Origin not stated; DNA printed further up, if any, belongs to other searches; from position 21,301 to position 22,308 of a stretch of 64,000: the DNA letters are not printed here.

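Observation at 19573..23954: Tight operon: HprK-like P-loop kinase, SDR epimerase, NTase-like, GT4 glycosyltransferase, HD hydrolase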

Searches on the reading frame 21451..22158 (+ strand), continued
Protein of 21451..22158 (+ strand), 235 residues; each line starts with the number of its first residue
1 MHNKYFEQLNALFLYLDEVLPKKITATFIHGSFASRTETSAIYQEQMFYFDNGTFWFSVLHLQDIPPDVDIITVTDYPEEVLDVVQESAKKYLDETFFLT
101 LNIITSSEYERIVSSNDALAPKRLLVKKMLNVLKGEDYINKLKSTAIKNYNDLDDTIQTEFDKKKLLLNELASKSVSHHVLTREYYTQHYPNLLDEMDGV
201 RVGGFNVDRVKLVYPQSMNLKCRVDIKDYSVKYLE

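Call 78: search_protein_families(library=ncbifam, proteins=[L009:9766-10377:+, L008:9819-10436:+, L011:4101-4712:+, L009:10374-11378:+, L009:11378-12526:+, L008:10426-11946:+, L008:6420-7088:+, L018:4518-5435:+, L018:5428-6309:+], max_evalue=0.001)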
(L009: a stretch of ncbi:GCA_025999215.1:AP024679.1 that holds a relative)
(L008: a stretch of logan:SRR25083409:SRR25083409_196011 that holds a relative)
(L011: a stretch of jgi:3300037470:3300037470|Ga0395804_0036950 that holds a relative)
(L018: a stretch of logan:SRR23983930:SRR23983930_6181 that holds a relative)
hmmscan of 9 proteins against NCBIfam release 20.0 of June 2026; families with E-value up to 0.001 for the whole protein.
L009:9766-10377:+ (203 aa): 15 families
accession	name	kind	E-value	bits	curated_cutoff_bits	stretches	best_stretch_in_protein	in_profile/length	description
NF006530.0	PRK08999.1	equivalog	5.2e-10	38.9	245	1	76-137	8-72/315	Nudix family hydrolase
NF008044.0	PRK10776.1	equivalog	6.6e-07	29.3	148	1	78-133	8-66/130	8-oxo-dGTP diphosphatase MutT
TIGR00586.1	mutt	equivalog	2.4e-06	27.6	97.9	1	100-132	34-66/129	8-oxo-dGTP diphosphatase MutT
NF006961.0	PRK09438.1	equivalog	6.8e-06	25.6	103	1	80-145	15-79/151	dihydroneopterin triphosphate diphosphatase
NF007834.0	PRK10546.1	equivalog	9.3e-06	25.5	156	1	100-141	32-73/135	pyrimidine (deoxy)nucleoside triphosphate diphosphatase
TIGR02705.1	nudix_YtkD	equivalog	2e-05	24.2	154.4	1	102-134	49-81/156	RNA deprotection pyrophosphohydrolase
NF008736.0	PRK11762.1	equivalog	4.1e-05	23.2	169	1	48-133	23-109/186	ADP compounds hydrolase NudE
NF001936.0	PRK00714.1-3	equivalog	9.1e-05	22.4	118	1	100-128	37-65/155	RNA pyrophosphohydrolase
NF001937.0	PRK00714.1-4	equivalog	9.6e-05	22.1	139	1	83-131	18-64/161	RNA pyrophosphohydrolase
NF001299.0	PRK00241.1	equivalog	0.00012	21.6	158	1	77-134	138-195/263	NAD(+) diphosphatase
NF003791.0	PRK05379.2-3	equivalog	0.00012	21.3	409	1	80-130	209-259/340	bifunctional nicotinamide-nucleotide adenylyltransferase/Nudix hydroxylase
NF003786.0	PRK05379.1-2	equivalog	0.00015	21.1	397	1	80-129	225-274/354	bifunctional nicotinamide-nucleotide adenylyltransferase/Nudix hydroxylase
NF003788.0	PRK05379.1-5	equivalog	0.00044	19.6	354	1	80-129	220-269/351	bifunctional nicotinamide-nucleotide adenylyltransferase/Nudix hydroxylase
NF012016.0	PRK15472.1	equivalog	0.00049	19.8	95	0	100-129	33-62/141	nucleoside triphosphatase NudI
NF003787.0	PRK05379.1-4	equivalog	0.00078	18.5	449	1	80-129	215-264/346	bifunctional nicotinamide-nucleotide adenylyltransferase/Nudix hydroxylase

L008:9819-10436:+ (205 aa): 4 families
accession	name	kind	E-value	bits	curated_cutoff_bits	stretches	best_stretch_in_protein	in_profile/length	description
TIGR00586.1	mutt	equivalog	2.2e-06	27.7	97.9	1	78-140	9-74/129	8-oxo-dGTP diphosphatase MutT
NF006530.0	PRK08999.1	equivalog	1.7e-05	24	245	1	77-133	9-68/315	Nudix family hydrolase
TIGR02705.1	nudix_YtkD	equivalog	8e-05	22.2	154.4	1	86-145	34-94/156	RNA deprotection pyrophosphohydrolase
NF008044.0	PRK10776.1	equivalog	0.00031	20.6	148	1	78-133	8-66/130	8-oxo-dGTP diphosphatase MutT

L011:4101-4712:+ (203 aa): 13 families
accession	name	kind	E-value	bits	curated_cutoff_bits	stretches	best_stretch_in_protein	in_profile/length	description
NF006530.0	PRK08999.1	equivalog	9.8e-08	31.4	245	1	77-135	9-70/315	Nudix family hydrolase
NF008044.0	PRK10776.1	equivalog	1.3e-06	28.3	148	1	98-134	31-67/130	8-oxo-dGTP diphosphatase MutT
TIGR00586.1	mutt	equivalog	1.6e-05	24.9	97.9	1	100-134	34-68/129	8-oxo-dGTP diphosphatase MutT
NF003786.0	PRK05379.1-2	equivalog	9.5e-05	21.7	397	1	80-129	225-274/354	bifunctional nicotinamide-nucleotide adenylyltransferase/Nudix hydroxylase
NF001937.0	PRK00714.1-4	equivalog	9.9e-05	22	139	1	79-132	12-65/161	RNA pyrophosphohydrolase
NF003787.0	PRK05379.1-4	equivalog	0.0001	21.4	449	1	80-130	215-265/346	bifunctional nicotinamide-nucleotide adenylyltransferase/Nudix hydroxylase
TIGR02705.1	nudix_YtkD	equivalog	0.00015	21.3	154.4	1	102-145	49-94/156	RNA deprotection pyrophosphohydrolase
NF003791.0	PRK05379.2-3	equivalog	0.00015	21.1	409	1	80-130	209-259/340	bifunctional nicotinamide-nucleotide adenylyltransferase/Nudix hydroxylase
NF006961.0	PRK09438.1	equivalog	0.00023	20.6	103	1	81-145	16-79/151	dihydroneopterin triphosphate diphosphatase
NF001936.0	PRK00714.1-3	equivalog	0.00029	20.8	118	1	100-128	37-65/155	RNA pyrophosphohydrolase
NF011963.0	PRK15434.1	subfamily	0.00065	19.4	146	1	88-130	32-75/159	GDP-mannose mannosyl hydrolase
NF001934.0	PRK00714.1-1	equivalog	0.00069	19.1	241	0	77-129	10-62/176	RNA pyrophosphohydrolase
NF007834.0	PRK10546.1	equivalog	0.00074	19.3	156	0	101-134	33-66/135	pyrimidine (deoxy)nucleoside triphosphate diphosphatase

L009:10374-11378:+ (334 aa): 8 families
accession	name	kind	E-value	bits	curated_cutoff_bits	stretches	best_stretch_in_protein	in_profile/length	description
TIGR03937.1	PgaC_IcaA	equivalog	9.9e-09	34.6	422.3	1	3-123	40-157/407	poly-beta-1,6-N-acetyl-D-glucosamine synthase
NF047683.1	TeichurnBiosyTuaG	equivalog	1.5e-08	34.7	400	1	6-120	4-114/252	teichuronic acid biosynthesis protein TuaG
NF041875.1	EPS_EpsD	equivalog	2e-07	30.7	370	0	11-133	2-121/325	exopolysaccharide biosynthesis glycosyltransferase EpsD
TIGR01099.1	galU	equivalog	5.2e-06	26.2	326.8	1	49-121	78-151/261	UTP--glucose-1-phosphate uridylyltransferase GalU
TIGR03965.1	mycofact_glyco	equivalog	4.5e-05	22.5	280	0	192-249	227-282/467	mycofactocin biosynthesis glycosyltransferase MftF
TIGR03992.1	Arch_glmU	subfamily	0.0004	19.4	292.1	1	24-116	35-121/393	bifunctional sugar-1-phosphate nucleotidylyltransferase/acetyltransferase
NF053739.1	GlytfEpsEBac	equivalog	0.00044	19.3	450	0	8-79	1-71/265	glycosyltransferase EpsE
NF045692.1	OglycostaseCruG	equivalog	0.00065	18.7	600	0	195-240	204-248/386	2'-O-glycosyltransferase CruG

L009:11378-12526:+ (382 aa): 3 families
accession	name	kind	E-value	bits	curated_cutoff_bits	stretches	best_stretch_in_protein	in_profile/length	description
TIGR03087.1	stp1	hypoth_equivalog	8.5e-25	87.7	316.65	1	140-371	158-394/397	TIGR03087 family PEP-CTERM/XrtA system glycosyltransferase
TIGR03088.1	stp2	hypoth_equivalog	2.9e-05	23.3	409.05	1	257-365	255-364/374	TIGR03088 family PEP-CTERM/XrtA system glycosyltransferase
NF047684.1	TeichurnBiosyTuaC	equivalog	0.00047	19.2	550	1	261-360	274-375/391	teichuronic acid biosynthesis protein TuaC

L008:10426-11946:+ (506 aa): 13 families
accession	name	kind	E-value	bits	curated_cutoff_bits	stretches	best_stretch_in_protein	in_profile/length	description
TIGR04542.1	GMC_mycofac_2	equivalog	2.3e-16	59.8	400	1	7-280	1-237/425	mycofactocin system GMC family oxidoreductase MftG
NF002550.0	PRK02106.1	subfamily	2.4e-16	59.4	605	1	438-504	469-536/563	choline dehydrogenase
TIGR02462.1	pyranose_ox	equivalog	2e-14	53.4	544.9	1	405-503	448-545/548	pyranose oxidase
TIGR03970.1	mycofact_MftG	equivalog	7.9e-14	51.5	387.45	2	439-500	423-485/487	mycofactocin dehydrogenase MftG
TIGR01810.1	betA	equivalog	6.2e-13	48.2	732.1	1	438-502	462-527/532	choline dehydrogenase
NF058674.1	CholsOxChoxAB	equivalog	1.7e-10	40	850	1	437-501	468-532/535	cholesterol oxidase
NF008425.0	PRK11259.1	equivalog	2.2e-05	23.6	257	1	4-37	3-36/377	N-methyl-L-tryptophan oxidase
NF038210.1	GMC_mycofac_3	equivalog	2.2e-05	23.5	300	0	439-497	355-408/418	mycofactocin system GMC family oxidoreductase MftG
TIGR02032.1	GG-red-SF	subfamily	2.4e-05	24.2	158.8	0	6-40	1-35/297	geranylgeranyl reductase family protein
NF053717.1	VnlPnlRedVprA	equivalog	0.00012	21.1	600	1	2-38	3-39/481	vinyl phenol reductase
NF007123.0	PRK09564.1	equivalog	0.00026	19.8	458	0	211-272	194-248/444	CoA-disulfide reductase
NF053676.1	4oxCHCAChcC1Cy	equivalog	0.00044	18.8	1000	0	5-40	1-36/528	4-oxocyclohexanecarboxylate 2-dehydrogenase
NF009477.0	PRK12843.1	equivalog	0.00065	18.3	758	0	2-39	13-50/578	FAD-dependent oxidoreductase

L008:6420-7088:+ (222 aa): 0 families

L018:4518-5435:+ (305 aa): 17 families
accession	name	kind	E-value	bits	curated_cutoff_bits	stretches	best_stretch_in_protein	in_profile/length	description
TIGR01214.1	rmlD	equivalog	2.8e-38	131.6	224.05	2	6-163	1-155/285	dTDP-4-dehydrorhamnose reductase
TIGR01179.1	galE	equivalog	4.8e-15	55.2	262.3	1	6-147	1-159/332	UDP-glucose 4-epimerase GalE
NF007440.0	PRK09987.1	equivalog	4.9e-13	49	308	1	6-168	2-164/299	dTDP-4-dehydrorhamnose reductase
TIGR02622.1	CDP_4_6_dhtase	equivalog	1.3e-12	47.5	278.45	1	5-145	5-166/352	CDP-glucose 4,6-dehydratase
TIGR02197.1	heptose_epim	equivalog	3.4e-10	39.6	274.6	1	7-144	1-149/316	ADP-glyceromanno-heptose 6-epimerase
TIGR01181.1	dTDP_gluc_dehyt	equivalog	4.9e-09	35.7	365.1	1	6-147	1-165/321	dTDP-glucose 4,6-dehydratase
TIGR03466.1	HpnA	hypoth_equivalog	4.1e-07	29.2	367.65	1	6-127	2-129/327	hopanoid-associated sugar epimerase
NF042423.1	oxyalk_red_Shew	equivalog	3.4e-06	26.4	580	1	5-144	9-156/331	2-alkyl-3-oxoalkanoate reductase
NF042422.1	oxyalk_red_OleD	equivalog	6.8e-06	25.7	580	1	6-113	2-113/329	2-alkyl-3-oxoalkanoate reductase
NF007956.0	PRK10675.1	subfamily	1.8e-05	24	394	1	6-47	2-44/338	UDP-glucose 4-epimerase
TIGR04180.1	EDH_00030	hypoth_equivalog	4e-05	22.8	475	1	7-66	1-61/297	NAD-dependent 4,6-dehydratase LegB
NF043036.1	ErythonDh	equivalog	0.00011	21.5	325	0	6-144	2-160/321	D-erythronate dehydrogenase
TIGR03589.1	PseB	equivalog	0.00013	21.1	407.75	0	45-143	61-145/324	UDP-N-acetylglucosamine 4,6-dehydratase (inverting)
TIGR01777.1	yfcH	hypoth_equivalog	0.00023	20.9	207.35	1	7-101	1-100/292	TIGR01777 family oxidoreductase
NF005754.0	PRK07578.1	equivalog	0.00025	21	167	1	6-84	2-79/200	short chain dehydrogenase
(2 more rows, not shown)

L018:5428-6309:+ (293 aa): 18 families
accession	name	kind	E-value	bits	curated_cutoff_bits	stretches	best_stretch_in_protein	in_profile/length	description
TIGR00507.1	aroE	equivalog_domain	2.4e-31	108.9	200.2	1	14-276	11-268/270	shikimate dehydrogenase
NF001319.0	PRK00258.3-3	equivalog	4.1e-26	91.7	252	1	61-277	62-273/279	shikimate dehydrogenase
NF001322.0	PRK00258.3-6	equivalog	6e-24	84.8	285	1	53-278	50-267/272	shikimate dehydrogenase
NF001310.0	PRK00258.1-2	equivalog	2.5e-23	82.6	221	1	5-261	5-259/279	shikimate dehydrogenase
NF001312.0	PRK00258.1-4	equivalog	2.9e-23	82.5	295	1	44-277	49-282/285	shikimate dehydrogenase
NF001316.0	PRK00258.2-5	equivalog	1.3e-22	80.4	247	1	25-277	23-260/263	shikimate dehydrogenase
NF001314.0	PRK00258.2-2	equivalog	1.9e-20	73.1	248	1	60-263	62-272/290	shikimate dehydrogenase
NF001315.0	PRK00258.2-4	equivalog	2e-20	73.1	413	1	59-276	61-281/284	shikimate dehydrogenase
NF009201.0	PRK12549.1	subfamily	1.4e-19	70.4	235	1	57-268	64-274/286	shikimate dehydrogenase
NF001311.0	PRK00258.1-3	equivalog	1.1e-18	67.4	235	1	53-264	55-259/279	shikimate dehydrogenase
NF009202.0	PRK12550.1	equivalog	7.4e-18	64.8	306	1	61-270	62-263/272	shikimate 5-dehydrogenase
NF001313.0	PRK00258.2-1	equivalog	3.7e-14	52.9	431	1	60-274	64-286/290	shikimate dehydrogenase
NF009200.0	PRK12548.1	subfamily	3.2e-13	49.7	432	1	61-270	65-283/289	shikimate dehydrogenase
TIGR01809.1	Shik-DH-AROM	equivalog_domain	1.2e-12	47.6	196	1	60-170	60-167/282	shikimate dehydrogenase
NF010631.0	PRK14027.1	equivalog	9.4e-12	44.8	515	2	61-142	65-146/283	quinate/shikimate dehydrogenase (NAD+)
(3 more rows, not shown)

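Call 85: fold_search(model_id=the predicted structure, library=pdb)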
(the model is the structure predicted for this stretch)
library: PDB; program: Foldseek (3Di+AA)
matches with E <= 10: 195; with E <= 0.001: 0
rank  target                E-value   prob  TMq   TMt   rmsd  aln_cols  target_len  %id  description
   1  4gok_A                2.1e-01  0.11  0.16  0.22  14.1       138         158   10  The Crystal structure of Arl2GppNHp in complex with UNC119a (released 2012-09-19)
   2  8gd9_A                2.5e-01  0.09  0.13  0.14  18.8       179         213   10  Cryo-EM Structure of the Prostaglandin E2 Receptor 4 Coupled to G Protein (released 2024-01-10)
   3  2j5x_A                2.9e-01  0.11  0.17  0.22  16.5       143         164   10  STRUCTURE OF THE SMALL G PROTEIN ARF6 IN COMPLEX WITH GTPGAMMAS (released 2006-09-21)
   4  2ocb                  4.4e-01  0.08  0.13  0.16  15.4        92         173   11  Crystal structure of human RAB9B in complex with a GTP analogue (released 2007-01-02)
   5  6e3y_A                5.7e-01  0.07  0.14  0.15  18.4       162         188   14  Cryo-EM structure of the active, Gs-protein complexed, human CGRP receptor (released 2018-09-19)
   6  7mge_E                6.1e-01  0.07  0.14  0.18  15.1       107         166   11  Structure of C9orf72:SMCR8:WDR41 in complex with ARF1 (released 2021-06-23)
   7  1o3y_A                6.9e-01  0.05  0.15  0.19  17.9       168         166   13  Crystal structure of mouse ARF1 (delta17-Q71L), GTP form (released 2003-05-20)
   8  7odt_x                7.3e-01  0.08  0.16  0.11  17.4       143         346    9  State C of the human mitoribosomal large subunit assembly intermediate (released 2021-06-23)
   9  6sd2_A                7.8e-01  0.11  0.18  0.37  10.3       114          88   14  Structure of the RBM2inner region of the Salmonella flagella MS-ring protein FliF with 21-fold symmetry applied. (released 2020-03-18)
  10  8ccn_A                7.8e-01  0.05  0.13  0.10  18.7       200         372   12  Filamentous actin II from Plasmodium falciparum (released 2023-02-22)
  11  1qhh_A                8.8e-01  0.11  0.16  0.22  15.8       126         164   13  STRUCTURE OF DNA HELICASE WITH ADPNP (released 1999-07-13)
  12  4gok_B                8.8e-01  0.04  0.15  0.19  13.9       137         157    9  The Crystal structure of Arl2GppNHp in complex with UNC119a (released 2012-09-19)
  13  6cri_H                8.8e-01  0.04  0.16  0.20  17.7       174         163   12  Structure of the cargo bound AP-1:Arf1:tetherin-Nef stable closed trimer (released 2018-08-01)
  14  4y0v_B                1.1e+00  0.06  0.16  0.21  15.4       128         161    9  Structure of an ADP ribosylation factor from Entamoeba histolytica HM-1:IMSS bound to Mg-GDP (released 2015-03-04)
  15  9qpq_R                1.1e+00  0.05  0.16  0.21  17.3       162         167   11  The structure of the COPI leaf bound to GOLPH3 (released 2025-10-22)
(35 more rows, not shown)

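Call 86: list_cluster_members(proteins=[P0013, P0016, P0017, P0019, P0020, P0021, P0026, P0028, P0030, P0033])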
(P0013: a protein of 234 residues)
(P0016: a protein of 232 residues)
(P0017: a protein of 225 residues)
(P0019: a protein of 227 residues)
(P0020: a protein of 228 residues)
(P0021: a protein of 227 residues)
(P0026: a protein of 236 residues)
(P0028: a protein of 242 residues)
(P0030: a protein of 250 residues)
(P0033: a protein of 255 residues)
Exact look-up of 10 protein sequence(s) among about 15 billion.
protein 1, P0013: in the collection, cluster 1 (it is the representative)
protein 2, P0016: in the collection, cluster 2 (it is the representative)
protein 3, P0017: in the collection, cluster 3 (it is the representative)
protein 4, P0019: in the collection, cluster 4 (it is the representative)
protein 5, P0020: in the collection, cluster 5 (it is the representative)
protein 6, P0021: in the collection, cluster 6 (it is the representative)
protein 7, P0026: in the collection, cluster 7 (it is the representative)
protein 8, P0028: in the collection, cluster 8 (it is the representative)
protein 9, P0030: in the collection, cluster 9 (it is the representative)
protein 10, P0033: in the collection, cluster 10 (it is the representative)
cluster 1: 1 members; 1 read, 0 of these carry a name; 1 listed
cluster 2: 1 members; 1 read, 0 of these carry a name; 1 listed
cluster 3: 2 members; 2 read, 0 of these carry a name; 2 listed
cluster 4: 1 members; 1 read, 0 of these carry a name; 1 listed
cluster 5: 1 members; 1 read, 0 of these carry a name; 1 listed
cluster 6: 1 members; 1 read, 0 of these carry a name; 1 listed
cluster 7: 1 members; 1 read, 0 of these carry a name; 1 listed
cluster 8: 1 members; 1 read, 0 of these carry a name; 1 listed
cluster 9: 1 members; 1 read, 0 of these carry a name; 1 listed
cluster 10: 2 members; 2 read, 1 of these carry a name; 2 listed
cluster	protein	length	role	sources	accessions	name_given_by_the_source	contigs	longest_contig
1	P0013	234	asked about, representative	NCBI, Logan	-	-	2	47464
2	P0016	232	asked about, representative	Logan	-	-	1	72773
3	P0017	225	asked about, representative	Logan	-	-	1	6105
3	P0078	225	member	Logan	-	-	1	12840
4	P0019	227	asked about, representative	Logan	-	-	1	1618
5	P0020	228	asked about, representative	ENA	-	-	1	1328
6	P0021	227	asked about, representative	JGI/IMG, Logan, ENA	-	-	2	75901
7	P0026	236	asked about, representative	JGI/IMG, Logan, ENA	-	-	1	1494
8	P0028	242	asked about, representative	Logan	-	-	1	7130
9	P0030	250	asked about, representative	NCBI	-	-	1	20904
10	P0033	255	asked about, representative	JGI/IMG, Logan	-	hypothetical protein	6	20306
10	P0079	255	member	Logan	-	-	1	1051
